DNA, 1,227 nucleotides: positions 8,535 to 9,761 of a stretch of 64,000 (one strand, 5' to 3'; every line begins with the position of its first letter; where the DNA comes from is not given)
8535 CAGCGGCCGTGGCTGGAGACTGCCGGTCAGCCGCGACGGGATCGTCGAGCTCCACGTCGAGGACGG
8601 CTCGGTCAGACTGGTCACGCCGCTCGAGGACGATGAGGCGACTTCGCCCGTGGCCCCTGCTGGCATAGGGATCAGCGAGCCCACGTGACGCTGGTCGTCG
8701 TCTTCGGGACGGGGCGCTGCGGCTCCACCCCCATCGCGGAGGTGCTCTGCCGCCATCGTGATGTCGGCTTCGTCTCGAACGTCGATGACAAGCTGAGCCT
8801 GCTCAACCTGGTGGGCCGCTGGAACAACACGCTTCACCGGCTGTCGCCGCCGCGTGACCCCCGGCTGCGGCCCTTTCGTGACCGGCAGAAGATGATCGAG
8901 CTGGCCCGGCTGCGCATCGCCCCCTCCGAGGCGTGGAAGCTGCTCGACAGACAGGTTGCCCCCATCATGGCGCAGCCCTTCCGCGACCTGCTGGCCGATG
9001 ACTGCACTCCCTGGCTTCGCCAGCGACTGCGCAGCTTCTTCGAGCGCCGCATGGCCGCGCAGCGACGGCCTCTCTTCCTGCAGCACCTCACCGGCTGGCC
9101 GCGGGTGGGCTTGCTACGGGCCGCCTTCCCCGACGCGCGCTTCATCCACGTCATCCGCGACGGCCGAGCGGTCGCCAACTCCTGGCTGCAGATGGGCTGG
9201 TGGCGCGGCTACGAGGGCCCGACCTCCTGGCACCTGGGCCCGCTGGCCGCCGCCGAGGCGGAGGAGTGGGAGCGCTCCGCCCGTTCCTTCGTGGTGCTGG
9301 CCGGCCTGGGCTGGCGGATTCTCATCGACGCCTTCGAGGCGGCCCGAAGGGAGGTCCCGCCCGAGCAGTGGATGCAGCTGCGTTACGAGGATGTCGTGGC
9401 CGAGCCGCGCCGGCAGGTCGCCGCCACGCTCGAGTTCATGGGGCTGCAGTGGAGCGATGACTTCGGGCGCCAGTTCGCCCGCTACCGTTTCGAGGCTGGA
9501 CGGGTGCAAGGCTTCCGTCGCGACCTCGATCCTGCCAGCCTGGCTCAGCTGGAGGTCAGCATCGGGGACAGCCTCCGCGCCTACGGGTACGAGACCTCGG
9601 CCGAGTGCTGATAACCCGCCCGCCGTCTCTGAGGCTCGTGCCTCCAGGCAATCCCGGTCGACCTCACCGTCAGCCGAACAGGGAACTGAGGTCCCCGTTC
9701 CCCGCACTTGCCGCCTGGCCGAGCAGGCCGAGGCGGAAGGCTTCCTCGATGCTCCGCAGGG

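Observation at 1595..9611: Duplicated histidine-phosphatase / sulfotransferase gene pair, one copy translationally coupled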

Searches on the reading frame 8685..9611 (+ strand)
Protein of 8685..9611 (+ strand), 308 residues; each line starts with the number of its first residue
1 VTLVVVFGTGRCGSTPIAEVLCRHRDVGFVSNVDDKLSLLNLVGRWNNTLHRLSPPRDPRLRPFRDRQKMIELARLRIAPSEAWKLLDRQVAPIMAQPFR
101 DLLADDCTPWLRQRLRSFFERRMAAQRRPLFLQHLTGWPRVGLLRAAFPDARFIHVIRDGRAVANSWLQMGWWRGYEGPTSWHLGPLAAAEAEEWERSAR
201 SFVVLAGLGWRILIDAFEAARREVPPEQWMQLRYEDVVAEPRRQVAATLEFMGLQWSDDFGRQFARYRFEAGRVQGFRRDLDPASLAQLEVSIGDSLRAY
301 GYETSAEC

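Call 3: search_protein_families(library=pfam, proteins=[window:8685-9611:+], max_evalue=0.01)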
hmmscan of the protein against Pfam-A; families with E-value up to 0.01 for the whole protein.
window:8685-9611:+ (308 aa): 2 families
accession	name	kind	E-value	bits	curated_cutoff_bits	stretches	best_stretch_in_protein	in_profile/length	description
PF13469.12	Sulfotransfer_3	-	6.6e-24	85.8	27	1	4-258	2-216/216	Sulfotransferase family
PF00685.33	Sulfotransfer_1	-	5.4e-08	33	22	1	4-258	4-185/255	Sulfotransferase domain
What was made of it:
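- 8685..9611 (+): ST2, a PAPS-type sulfotransferase whose start overlaps the HP2 stop (GTGA). Sulfotransfer_3 E 7e-24 (call 3).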

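Call 8: search_protein_families(library=ncbifam, proteins=[window:8685-9611:+], max_evalue=0.001)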
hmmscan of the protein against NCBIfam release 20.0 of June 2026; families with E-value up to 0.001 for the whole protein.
window:8685-9611:+ (308 aa): 0 families

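Call 13: find_homologous_proteins(query=window:8685-9611:+, max_evalue=0.00001)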
Query window:8685-9611:+ (308 aa): 2054 proteins with E <= 0.00001 among 8000 candidates; the best 120 are listed.
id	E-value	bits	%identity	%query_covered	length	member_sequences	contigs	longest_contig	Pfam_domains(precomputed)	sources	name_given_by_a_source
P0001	4.9e-207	704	100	100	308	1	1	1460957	PF13469.13,PF00685.34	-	-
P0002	2.4e-166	571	80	98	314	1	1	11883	PF13469.13,PF00685.34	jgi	jgi:hypothetical protein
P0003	2.0e-158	545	77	99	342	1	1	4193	PF13469.13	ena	-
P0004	5.5e-157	540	74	98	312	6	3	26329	PF13469.13,PF00685.34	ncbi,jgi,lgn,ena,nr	ncbi:MAG TPA: sulfotransferase [Candidatus Saccharimonadales bacterium]|nr:sulfotransferase [Candida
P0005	5.1e-156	537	73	99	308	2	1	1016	PF13469.13,PF00685.34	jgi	jgi:hypothetical protein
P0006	1.0e-155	536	74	98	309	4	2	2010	PF13469.13,PF00685.34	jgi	jgi:Sulfotransferase family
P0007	2.0e-155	535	73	99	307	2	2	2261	PF13469.13,PF00685.34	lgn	-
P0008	3.0e-154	531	74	98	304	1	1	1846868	PF13469.13,PF00685.34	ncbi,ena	-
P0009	9.1e-154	529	74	98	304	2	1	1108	PF13469.13,PF00685.34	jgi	jgi:hypothetical protein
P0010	1.2e-153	529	73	99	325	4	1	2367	PF13469.13,PF00685.34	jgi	jgi:hypothetical protein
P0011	2.1e-153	528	73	98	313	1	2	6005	PF13469.13,PF00685.34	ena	-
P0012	7.2e-153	526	73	98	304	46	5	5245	PF13469.13,PF00685.34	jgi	jgi:hypothetical protein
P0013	7.7e-153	526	70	99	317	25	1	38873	PF13469.13,PF00685.34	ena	-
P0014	2.7e-152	524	74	99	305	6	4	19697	PF13469.13,PF00685.34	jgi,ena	-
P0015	7.3e-152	523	72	98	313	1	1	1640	PF13469.13,PF00685.34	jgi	jgi:hypothetical protein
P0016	2.7e-151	521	73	98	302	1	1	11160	PF13469.13,PF00685.34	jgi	jgi:Sulfotransferase family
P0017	1.2e-150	519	73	98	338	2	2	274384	PF13469.13,PF00685.34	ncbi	ncbi:MAG: sulfotransferase family protein [Candidatus Dormibacteria bacterium]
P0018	1.5e-149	515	70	99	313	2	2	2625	PF13469.13,PF00685.34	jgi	jgi:hypothetical protein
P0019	1.7e-149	515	70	99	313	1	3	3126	PF13469.13,PF00685.34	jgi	jgi:Sulfotransferase family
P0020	3.4e-149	514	70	99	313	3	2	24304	PF13469.13,PF00685.34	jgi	jgi:hypothetical protein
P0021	3.9e-149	514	71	98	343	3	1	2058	PF13469.13,PF00685.34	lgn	-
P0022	2.5e-148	511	70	97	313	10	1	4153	PF13469.13,PF00685.34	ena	-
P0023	2.9e-148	511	70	99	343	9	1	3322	PF13469.13,PF00685.34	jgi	jgi:Sulfotransferase family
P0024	5.8e-148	510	71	98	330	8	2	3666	PF13469.13,PF00685.34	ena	-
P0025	2.0e-146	505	68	97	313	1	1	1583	PF13469.13,PF00685.34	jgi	jgi:hypothetical protein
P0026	1.5e-145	502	69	99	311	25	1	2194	PF13469.13,PF00685.34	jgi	jgi:hypothetical protein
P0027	4.0e-145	501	69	98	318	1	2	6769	PF13469.13,PF00685.34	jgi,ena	-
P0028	5.2e-142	491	67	99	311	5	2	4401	PF13469.13,PF00685.34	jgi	jgi:Sulfotransferase family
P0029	3.6e-140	485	65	99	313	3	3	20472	PF13469.13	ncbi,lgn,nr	ncbi:MAG: sulfotransferase [Candidatus Dormibacteraeota bacterium]|nr:sulfotransferase [Candidatus D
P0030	6.7e-140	484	68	98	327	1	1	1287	PF13469.13,PF00685.34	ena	-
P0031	2.5e-139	482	68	99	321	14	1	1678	PF13469.13,PF00685.34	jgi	jgi:hypothetical protein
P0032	1.4e-138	479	65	99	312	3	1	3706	PF13469.13,PF00685.34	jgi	jgi:hypothetical protein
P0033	1.5e-138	479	66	97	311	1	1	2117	PF13469.13,PF00685.34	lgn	-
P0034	6.6e-137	474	66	99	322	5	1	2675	PF13469.13,PF00685.34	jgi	jgi:hypothetical protein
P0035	2.6e-135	469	65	99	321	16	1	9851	PF13469.13,PF00685.34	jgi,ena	-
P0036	3.0e-128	445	63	97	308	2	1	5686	PF13469.13,PF00685.34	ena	-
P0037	1.6e-127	443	63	97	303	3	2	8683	PF13469.13,PF00685.34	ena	-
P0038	2.5e-127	442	63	99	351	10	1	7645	PF13469.13,PF00685.34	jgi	-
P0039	8.9e-127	441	65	97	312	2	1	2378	PF13469.13,PF00685.34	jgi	jgi:hypothetical protein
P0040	1.0e-126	440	63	97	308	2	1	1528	PF13469.13,PF00685.34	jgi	jgi:hypothetical protein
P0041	1.7e-126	440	64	98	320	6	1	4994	PF13469.13,PF00685.34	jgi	jgi:hypothetical protein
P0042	1.8e-126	440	63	98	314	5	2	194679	PF13469.13,PF00685.34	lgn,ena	-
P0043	4.2e-126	438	64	98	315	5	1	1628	PF13469.13,PF00685.34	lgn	-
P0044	4.8e-126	438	63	98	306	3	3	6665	PF13469.13,PF00685.34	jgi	jgi:hypothetical protein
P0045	7.6e-126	438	65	97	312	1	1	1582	PF13469.13,PF00685.34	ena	-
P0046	7.8e-126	437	62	99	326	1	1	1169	PF13469.13,PF00685.34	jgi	jgi:hypothetical protein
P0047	2.9e-125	436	63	99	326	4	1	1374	PF13469.13,PF00685.34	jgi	jgi:sulfotransferase family protein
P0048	3.8e-125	435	61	98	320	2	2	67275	PF13469.13,PF00685.34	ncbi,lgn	-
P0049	1.1e-124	434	62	99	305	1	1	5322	PF13469.13,PF00685.34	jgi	-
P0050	1.8e-124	433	61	98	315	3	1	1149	PF13469.13,PF00685.34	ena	-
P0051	2.9e-124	432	62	98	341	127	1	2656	PF13469.13,PF00685.34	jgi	jgi:hypothetical protein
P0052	5.9e-124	431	62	98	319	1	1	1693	PF13469.13,PF00685.34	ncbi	-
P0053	7.4e-124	431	61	99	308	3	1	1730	PF13469.13,PF00685.34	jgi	jgi:hypothetical protein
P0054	7.5e-124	431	62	98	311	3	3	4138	PF13469.13,PF00685.34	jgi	jgi:hypothetical protein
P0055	7.8e-124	431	61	99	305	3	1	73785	PF13469.13,PF00685.34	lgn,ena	-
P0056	9.4e-124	431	62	99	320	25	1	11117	PF13469.13,PF00685.34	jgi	jgi:hypothetical protein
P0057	2.1e-123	430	61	99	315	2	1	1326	PF13469.13,PF00685.34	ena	-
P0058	2.2e-123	429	63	98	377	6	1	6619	PF13469.13,PF00685.34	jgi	jgi:hypothetical protein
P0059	2.4e-123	429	62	99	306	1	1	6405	PF13469.13,PF00685.34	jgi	jgi:hypothetical protein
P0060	2.6e-123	429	61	98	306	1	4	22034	PF13469.13,PF00685.34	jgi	jgi:hypothetical protein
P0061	3.2e-123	429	63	98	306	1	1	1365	PF13469.13,PF00685.34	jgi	jgi:Sulfotransferase family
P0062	8.6e-123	428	61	98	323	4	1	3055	PF13469.13,PF00685.34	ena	-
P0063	8.7e-123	427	61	98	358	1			PF13469.13,PF00685.34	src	-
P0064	2.9e-122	426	62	99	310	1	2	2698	PF13469.13,PF00685.34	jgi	jgi:Sulfotransferase family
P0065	3.2e-122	426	61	98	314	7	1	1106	PF13469.13,PF00685.34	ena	-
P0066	3.7e-122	425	61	98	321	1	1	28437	PF13469.13,PF00685.34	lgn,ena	-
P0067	5.0e-122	425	63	98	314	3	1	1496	PF13469.13,PF00685.34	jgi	jgi:hypothetical protein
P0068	6.5e-122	425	63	97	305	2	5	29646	PF13469.13,PF00685.34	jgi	jgi:Sulfotransferase family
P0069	7.4e-122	424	61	98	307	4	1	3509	PF13469.13,PF00685.34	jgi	jgi:hypothetical protein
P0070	8.1e-122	424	61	99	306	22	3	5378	PF13469.13,PF00685.34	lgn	-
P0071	1.4e-121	423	62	97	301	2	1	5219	PF13469.13,PF00685.34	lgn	-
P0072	1.7e-121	423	60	98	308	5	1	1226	PF13469.13,PF00685.34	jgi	jgi:hypothetical protein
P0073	2.2e-121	423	60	99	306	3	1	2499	PF13469.13,PF00685.34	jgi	jgi:hypothetical protein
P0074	2.4e-121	423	60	99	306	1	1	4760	PF13469.13,PF00685.34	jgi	jgi:Sulfotransferase family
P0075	2.7e-121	423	61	99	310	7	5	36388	PF13469.13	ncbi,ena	-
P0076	2.9e-121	423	63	97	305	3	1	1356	PF13469.13,PF00685.34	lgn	-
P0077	3.7e-121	422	62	98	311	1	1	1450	PF13469.13,PF00685.34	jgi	jgi:Sulfotransferase family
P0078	5.2e-121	422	62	99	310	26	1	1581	PF13469.13,PF00685.34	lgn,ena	-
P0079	8.1e-121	421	60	99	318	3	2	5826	PF13469.13,PF00685.34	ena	-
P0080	1.3e-120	420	60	99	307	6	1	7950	PF13469.13,PF00685.34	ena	-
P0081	2.0e-120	420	61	99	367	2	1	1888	PF13469.13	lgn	-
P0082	2.3e-120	420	62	98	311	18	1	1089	PF13469.13,PF00685.34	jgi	jgi:hypothetical protein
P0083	3.8e-120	419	61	99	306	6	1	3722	PF13469.13,PF00685.34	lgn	-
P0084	1.0e-119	417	60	99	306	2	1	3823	PF13469.13,PF00685.34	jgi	jgi:hypothetical protein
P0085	1.2e-119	417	62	97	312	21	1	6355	PF13469.13,PF00685.34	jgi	jgi:hypothetical protein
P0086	1.2e-119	417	62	97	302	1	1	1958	PF13469.13,PF00685.34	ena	-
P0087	1.8e-119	417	59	97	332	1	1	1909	PF13469.13,PF00685.34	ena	-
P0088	2.4e-119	416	61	98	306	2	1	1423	PF13469.13,PF00685.34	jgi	jgi:Sulfotransferase family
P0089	3.9e-119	415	59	99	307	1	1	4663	PF13469.13,PF00685.34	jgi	jgi:hypothetical protein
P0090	9.6e-119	414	61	97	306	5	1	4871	PF13469.13,PF00685.34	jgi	jgi:hypothetical protein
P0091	1.2e-118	414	59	99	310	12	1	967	PF13469.13,PF00685.34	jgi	jgi:hypothetical protein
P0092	1.2e-118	414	60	98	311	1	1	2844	PF13469.13,PF00685.34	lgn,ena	-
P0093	1.4e-118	414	58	99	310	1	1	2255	PF13469.13,PF00685.34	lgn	-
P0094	2.1e-118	413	60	98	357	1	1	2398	PF13469.13,PF00685.34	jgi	jgi:hypothetical protein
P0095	4.0e-118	412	58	99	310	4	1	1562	PF13469.13,PF00685.34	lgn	-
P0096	4.8e-118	412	60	99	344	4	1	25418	PF13469.13,PF00685.34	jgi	jgi:hypothetical protein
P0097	8.2e-118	411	60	99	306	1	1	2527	PF13469.13,PF00685.34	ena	-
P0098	8.4e-118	411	60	98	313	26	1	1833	PF13469.13,PF00685.34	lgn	-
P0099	9.4e-118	411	60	98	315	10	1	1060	PF13469.13,PF00685.34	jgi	jgi:sulfotransferase family protein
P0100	2.1e-117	410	60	97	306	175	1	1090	PF13469.13,PF00685.34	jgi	jgi:hypothetical protein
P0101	2.1e-117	410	59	99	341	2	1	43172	PF13469.13,PF00685.34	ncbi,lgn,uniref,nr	ncbi:MAG TPA: sulfotransferase [Segeticoccus sp.]|uniref:sulfotransferase family protein n=1 Tax=Seg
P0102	2.2e-117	410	58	100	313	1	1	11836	PF13469.13,PF00685.34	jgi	jgi:hypothetical protein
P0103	4.1e-117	409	58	98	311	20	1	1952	PF13469.13,PF00685.34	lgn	-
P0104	4.9e-117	409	58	98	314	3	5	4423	PF13469.13,PF00685.34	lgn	-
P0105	5.6e-117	408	57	98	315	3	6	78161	PF13469.13,PF00685.34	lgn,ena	-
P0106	7.5e-117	408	71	76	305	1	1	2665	PF13469.13,PF00685.34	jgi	jgi:hypothetical protein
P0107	1.0e-116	408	58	98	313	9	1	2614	PF13469.13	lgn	-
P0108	2.8e-116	406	57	98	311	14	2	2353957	PF13469.13,PF00685.34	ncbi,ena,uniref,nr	ncbi:sulfotransferase [Knoellia sp. p5-6-4]|uniref:sulfotransferase family protein n=1 Tax=unclassif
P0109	4.3e-116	405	57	99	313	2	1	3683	PF13469.13,PF00685.34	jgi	jgi:hypothetical protein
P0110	4.8e-116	405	58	99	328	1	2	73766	PF13469.13,PF00685.34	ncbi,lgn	ncbi:MAG: sulfotransferase family protein [Actinomycetota bacterium]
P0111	7.1e-116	405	59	98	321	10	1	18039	PF13469.13,PF00685.34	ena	-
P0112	7.4e-116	405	59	99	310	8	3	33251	PF13469.13,PF00685.34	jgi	jgi:hypothetical protein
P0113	9.5e-116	404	57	97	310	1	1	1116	PF13469.13,PF00685.34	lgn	-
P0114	1.1e-115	404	57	97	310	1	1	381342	PF13469.13,PF00685.34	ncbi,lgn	ncbi:MAG: sulfotransferase [Nocardioidaceae bacterium]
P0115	6.5e-115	402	56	98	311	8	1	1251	PF13469.13,PF00685.34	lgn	-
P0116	7.3e-115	401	57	98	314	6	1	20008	PF13469.13,PF00685.34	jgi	jgi:hypothetical protein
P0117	7.5e-115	401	59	98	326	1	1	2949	PF13469.13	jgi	jgi:Sulfotransferase family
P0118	7.9e-115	401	57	99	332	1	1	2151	PF13469.13,PF00685.34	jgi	jgi:hypothetical protein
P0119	8.6e-115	401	57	98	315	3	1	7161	PF13469.13,PF00685.34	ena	-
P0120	1.0e-114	401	57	99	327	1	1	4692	PF13469.13,PF00685.34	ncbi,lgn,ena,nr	ncbi:MAG: sulfotransferase [Proteobacteria bacterium]|nr:sulfotransferase [Pseudomonadota bacterium]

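Call 15: find_related_loci(query=A1, collection=genome_contigs, flank=8000)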
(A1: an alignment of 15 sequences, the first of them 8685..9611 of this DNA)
Query A1 (308 aa) in genome_contigs; peptide patterns used: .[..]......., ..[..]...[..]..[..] (x = any residue, [..] = any of these).
599 stretches matched a pattern (row limit reached: there are more); 278 encode a relative of the query (tblastn E <= 1e-3); the best 80 are kept; 80 distinct loci.
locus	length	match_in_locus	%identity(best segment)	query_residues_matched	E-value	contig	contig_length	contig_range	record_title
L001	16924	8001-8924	73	1-308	2e-157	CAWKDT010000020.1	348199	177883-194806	MAG: Candidatus Dormibacteraeota bacterium isolate MFD05502.bin.1.161 genome assembly, contig: contig_8977, whole genome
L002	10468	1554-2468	73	1-305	1e-155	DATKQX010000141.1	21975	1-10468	MAG TPA_asm: Candidatus Saccharimonadales bacterium isolate SMAG_U14013 k141_83305, whole genome shotgun sequence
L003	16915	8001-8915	74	1-305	5e-155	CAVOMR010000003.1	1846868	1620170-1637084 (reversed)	MAG: Candidatus Dormibacteraeota bacterium isolate MFD00008.bin.2.5 genome assembly, contig: contig_32183, whole genome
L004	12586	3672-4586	73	1-305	2e-154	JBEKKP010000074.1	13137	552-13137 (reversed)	MAG: Candidatus Dormibacteria bacterium isolate SPRUCE 34 SPRUCE_34_74, whole genome shotgun sequence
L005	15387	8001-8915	73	1-305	9e-154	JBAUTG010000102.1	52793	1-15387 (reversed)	MAG: Candidatus Dormiibacterota bacterium isolate MFD05778_ilm_asm_bin2 k127_229590, whole genome shotgun sequence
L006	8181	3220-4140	70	1-307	2e-152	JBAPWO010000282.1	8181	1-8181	MAG: Candidatus Dormiibacterota bacterium isolate MFD00682_ilm_asm_bin16 k127_199896, whole genome shotgun sequence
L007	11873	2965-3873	72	1-303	3e-150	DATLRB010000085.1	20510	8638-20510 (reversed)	MAG TPA_asm: Candidatus Saccharimonadales bacterium isolate SMAG_U13893 k141_331568, whole genome shotgun sequence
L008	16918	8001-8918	71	1-306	8e-150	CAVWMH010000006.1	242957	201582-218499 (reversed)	MAG: Candidatus Dormibacteraeota bacterium isolate MFD09286.bin.3.221 genome assembly, contig: contig_39999, whole genom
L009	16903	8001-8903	72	2-302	1e-148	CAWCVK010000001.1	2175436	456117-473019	MAG: Candidatus Dormibacteraeota bacterium isolate MFD00964.bin.2.146 genome assembly, contig: contig_13351, whole genom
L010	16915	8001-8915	73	1-305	4e-146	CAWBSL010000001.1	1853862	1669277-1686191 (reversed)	MAG: Candidatus Dormibacteraeota bacterium isolate MFD00731.bin.3.67 genome assembly, contig: contig_14341, whole genome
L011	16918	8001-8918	65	1-306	3e-139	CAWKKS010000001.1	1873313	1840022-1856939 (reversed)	MAG: Candidatus Dormibacteraeota bacterium isolate MFD04580.bin.2.87 genome assembly, contig: contig_12725, whole genome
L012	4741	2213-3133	65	1-307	7e-137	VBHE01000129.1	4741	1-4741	MAG: Chloroflexi bacterium isolate CF_96 14_1009_12_20cm_scaffold_12804, whole genome shotgun sequence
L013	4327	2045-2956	63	3-306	4e-130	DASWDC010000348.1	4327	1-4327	MAG TPA_asm: Actinomycetota bacterium isolate SMAG_U2725 k141_1152016, whole genome shotgun sequence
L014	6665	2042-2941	63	3-302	1e-123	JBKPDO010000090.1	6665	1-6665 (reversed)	MAG: bacterium isolate GB_EKS_MAG_00022 GB_EKS_000001233034, whole genome shotgun sequence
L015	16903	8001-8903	62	2-302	3e-122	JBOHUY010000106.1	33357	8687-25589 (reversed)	MAG: Candidatus Dormibacterales bacterium isolate TC-S_metawrap_bin.245 k127_1823884, whole genome shotgun sequence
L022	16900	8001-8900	59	3-302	3e-114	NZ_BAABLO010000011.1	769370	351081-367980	Pedococcus ginsenosidimutans strain JCM 18961 sequence11, whole genome shotgun sequence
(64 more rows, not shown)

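Call 55: search_solved_structures(query=A1, max_evalue=0.01, show_alignments=1)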
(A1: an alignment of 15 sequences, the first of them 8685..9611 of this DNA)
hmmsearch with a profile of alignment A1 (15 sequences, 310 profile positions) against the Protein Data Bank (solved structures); distinct sequences matched with E-value up to 0.01: 12.
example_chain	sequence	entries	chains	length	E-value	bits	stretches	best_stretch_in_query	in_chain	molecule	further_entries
9wwe_A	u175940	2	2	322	2.3e-08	36.7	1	209-258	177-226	Protein-tyrosine sulfotransferase 2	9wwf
3ap1_A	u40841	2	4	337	2.4e-08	36.7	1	209-258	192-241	Protein-tyrosine sulfotransferase 2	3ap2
3ap3_A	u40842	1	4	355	2.9e-08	36.4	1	209-258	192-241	Protein-tyrosine sulfotransferase 2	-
8w5z_A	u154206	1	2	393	6e-08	35.4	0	142-167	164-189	Protein-tyrosine sulfotransferase (Fragment)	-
9wp1_A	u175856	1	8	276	8.3e-07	31.6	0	209-258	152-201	Protein-tyrosine sulfotransferase 1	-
4gox_A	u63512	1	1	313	1.2e-06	31.1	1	218-259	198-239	Polyketide synthase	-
5wrj_A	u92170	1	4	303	1.2e-06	31.1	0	209-258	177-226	Protein-tyrosine sulfotransferase 1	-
5wri_A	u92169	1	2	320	1.5e-06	30.8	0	209-258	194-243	Protein-tyrosine sulfotransferase 1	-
4gbm_A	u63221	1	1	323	0.00071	22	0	222-264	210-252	CurM Sulfotransferase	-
2zq5_A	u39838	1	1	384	0.00085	21.7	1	207-267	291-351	Putative uncharacterized protein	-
4eec_A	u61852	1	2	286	0.0031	19.9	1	217-276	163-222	StaL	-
2ov8_A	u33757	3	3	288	0.0032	19.8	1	217-276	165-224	StaL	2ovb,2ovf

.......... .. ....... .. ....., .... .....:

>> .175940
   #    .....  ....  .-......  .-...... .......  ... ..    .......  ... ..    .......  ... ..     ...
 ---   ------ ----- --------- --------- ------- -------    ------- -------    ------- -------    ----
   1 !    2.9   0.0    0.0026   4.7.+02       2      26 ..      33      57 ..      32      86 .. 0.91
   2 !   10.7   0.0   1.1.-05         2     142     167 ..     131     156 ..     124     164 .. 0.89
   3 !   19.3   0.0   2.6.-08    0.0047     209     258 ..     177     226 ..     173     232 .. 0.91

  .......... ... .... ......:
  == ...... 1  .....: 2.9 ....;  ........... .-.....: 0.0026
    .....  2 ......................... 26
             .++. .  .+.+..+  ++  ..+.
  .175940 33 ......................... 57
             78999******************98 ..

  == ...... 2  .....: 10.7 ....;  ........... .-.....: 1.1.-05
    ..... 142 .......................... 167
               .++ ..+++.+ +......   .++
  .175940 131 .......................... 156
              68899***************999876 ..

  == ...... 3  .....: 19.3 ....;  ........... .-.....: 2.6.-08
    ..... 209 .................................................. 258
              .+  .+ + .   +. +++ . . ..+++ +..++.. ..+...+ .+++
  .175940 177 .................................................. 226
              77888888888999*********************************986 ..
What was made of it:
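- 8685..9611 (+): Its closest solved relatives by sequence are tyrosylprotein sulfotransferases, at motif level only (call 55).
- On PAPS-dependent sulfotransferases (PF13469/PF00685), for ST1 and ST2: The similarity to tyrosylprotein sulfotransferases is at motif level only (E 2e-8, call 55).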
